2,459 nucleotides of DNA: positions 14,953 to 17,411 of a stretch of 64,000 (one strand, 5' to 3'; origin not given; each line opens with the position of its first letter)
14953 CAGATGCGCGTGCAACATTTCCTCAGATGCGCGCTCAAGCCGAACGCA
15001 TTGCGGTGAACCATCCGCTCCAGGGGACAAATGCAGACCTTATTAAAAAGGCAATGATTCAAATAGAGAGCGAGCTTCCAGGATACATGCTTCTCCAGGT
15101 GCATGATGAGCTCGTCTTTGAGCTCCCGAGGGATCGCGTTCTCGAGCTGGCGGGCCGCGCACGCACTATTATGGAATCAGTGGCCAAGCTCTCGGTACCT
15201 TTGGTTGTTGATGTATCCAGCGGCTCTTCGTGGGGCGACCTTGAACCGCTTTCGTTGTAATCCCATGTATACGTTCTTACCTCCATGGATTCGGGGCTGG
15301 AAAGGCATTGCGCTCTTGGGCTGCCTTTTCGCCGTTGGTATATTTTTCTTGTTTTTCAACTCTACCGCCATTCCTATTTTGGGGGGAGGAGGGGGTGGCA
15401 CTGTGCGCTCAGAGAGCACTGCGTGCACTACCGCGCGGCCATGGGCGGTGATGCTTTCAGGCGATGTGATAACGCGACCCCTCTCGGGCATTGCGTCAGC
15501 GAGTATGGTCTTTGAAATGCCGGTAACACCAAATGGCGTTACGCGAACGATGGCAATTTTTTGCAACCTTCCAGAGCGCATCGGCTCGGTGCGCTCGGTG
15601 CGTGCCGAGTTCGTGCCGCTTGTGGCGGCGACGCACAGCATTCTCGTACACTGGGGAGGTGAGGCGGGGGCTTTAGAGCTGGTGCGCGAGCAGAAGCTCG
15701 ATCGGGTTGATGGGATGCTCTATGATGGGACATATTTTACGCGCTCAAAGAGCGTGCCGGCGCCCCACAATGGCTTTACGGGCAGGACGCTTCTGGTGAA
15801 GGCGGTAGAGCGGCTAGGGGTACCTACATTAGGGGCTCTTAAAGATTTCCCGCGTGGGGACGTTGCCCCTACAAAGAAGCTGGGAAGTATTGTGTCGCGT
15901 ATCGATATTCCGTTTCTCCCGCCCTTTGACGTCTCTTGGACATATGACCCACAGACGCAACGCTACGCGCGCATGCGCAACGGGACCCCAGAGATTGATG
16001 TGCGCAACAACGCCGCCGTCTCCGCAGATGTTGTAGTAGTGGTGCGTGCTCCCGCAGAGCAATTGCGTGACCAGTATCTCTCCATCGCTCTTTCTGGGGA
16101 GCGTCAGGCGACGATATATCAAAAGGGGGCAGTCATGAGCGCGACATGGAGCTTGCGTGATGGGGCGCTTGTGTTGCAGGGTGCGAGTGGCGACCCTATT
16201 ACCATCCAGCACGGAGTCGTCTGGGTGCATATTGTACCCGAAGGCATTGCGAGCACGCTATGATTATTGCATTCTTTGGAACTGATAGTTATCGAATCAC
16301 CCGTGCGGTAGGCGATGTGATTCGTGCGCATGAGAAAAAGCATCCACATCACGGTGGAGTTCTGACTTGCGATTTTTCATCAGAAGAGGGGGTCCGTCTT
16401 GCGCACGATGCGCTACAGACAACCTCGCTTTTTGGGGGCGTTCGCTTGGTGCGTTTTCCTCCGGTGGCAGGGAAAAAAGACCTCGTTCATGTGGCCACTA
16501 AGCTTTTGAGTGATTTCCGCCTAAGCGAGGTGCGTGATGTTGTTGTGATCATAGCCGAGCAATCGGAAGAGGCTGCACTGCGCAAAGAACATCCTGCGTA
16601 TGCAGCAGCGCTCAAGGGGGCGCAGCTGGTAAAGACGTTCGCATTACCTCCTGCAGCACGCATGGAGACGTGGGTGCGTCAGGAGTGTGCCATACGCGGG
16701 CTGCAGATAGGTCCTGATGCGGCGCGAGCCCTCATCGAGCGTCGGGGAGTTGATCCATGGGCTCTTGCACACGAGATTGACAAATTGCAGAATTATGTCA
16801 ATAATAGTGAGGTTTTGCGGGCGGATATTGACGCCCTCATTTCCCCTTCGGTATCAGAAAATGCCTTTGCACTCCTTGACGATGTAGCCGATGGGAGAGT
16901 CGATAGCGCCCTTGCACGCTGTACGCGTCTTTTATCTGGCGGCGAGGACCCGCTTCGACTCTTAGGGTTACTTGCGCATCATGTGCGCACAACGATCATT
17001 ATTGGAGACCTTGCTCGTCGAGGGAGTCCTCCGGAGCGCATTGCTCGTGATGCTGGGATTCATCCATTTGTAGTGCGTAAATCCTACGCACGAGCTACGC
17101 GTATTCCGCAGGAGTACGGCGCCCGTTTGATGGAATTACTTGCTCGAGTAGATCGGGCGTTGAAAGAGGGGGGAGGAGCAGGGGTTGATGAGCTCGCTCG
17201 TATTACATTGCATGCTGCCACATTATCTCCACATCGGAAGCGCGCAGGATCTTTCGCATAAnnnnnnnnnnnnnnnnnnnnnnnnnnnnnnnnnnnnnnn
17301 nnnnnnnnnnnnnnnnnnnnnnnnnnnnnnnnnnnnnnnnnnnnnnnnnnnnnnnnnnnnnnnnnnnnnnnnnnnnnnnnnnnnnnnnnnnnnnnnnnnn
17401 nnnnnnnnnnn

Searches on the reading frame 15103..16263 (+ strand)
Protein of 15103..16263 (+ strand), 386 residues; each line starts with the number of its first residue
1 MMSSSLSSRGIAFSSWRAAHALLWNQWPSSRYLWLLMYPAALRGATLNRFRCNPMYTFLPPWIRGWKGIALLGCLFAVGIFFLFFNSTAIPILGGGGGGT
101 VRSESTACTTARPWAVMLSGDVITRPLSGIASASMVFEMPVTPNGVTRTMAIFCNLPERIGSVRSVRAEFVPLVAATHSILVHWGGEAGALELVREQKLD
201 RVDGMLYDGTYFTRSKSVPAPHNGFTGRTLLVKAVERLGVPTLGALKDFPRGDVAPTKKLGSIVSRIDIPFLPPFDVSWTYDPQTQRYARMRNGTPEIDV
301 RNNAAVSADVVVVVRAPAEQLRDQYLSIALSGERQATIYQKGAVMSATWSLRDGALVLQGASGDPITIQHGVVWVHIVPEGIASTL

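Call 74: search_protein_families(library=pfam, proteins=[window:15103-16263:+], max_evalue=0.001)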
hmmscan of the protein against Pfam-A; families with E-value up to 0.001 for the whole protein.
window:15103-16263:+ (386 aa): 2 families
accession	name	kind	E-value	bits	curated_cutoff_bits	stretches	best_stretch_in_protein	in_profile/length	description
PF11258.13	DUF3048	-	3.7e-29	102.2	25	1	107-239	10-146/148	Protein of unknown function (DUF3048) N-terminal domain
PF17479.7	DUF3048_C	-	1.2e-16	61.5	25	1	277-375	11-114/114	Protein of unknown function (DUF3048) C-terminal domain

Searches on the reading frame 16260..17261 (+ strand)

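Call 74: search_protein_families(library=pfam, proteins=[window:16260-17261:+], max_evalue=0.001)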
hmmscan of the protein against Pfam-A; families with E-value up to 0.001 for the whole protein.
window:16260-17261:+ (333 aa): 1 family
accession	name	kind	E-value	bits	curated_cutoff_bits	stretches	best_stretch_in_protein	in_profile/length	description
PF21694.2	DNA_pol3_delta_C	-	2.1e-18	66.9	27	1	200-305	2-107/121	DNA polymerase III delta subunit, C-terminal domain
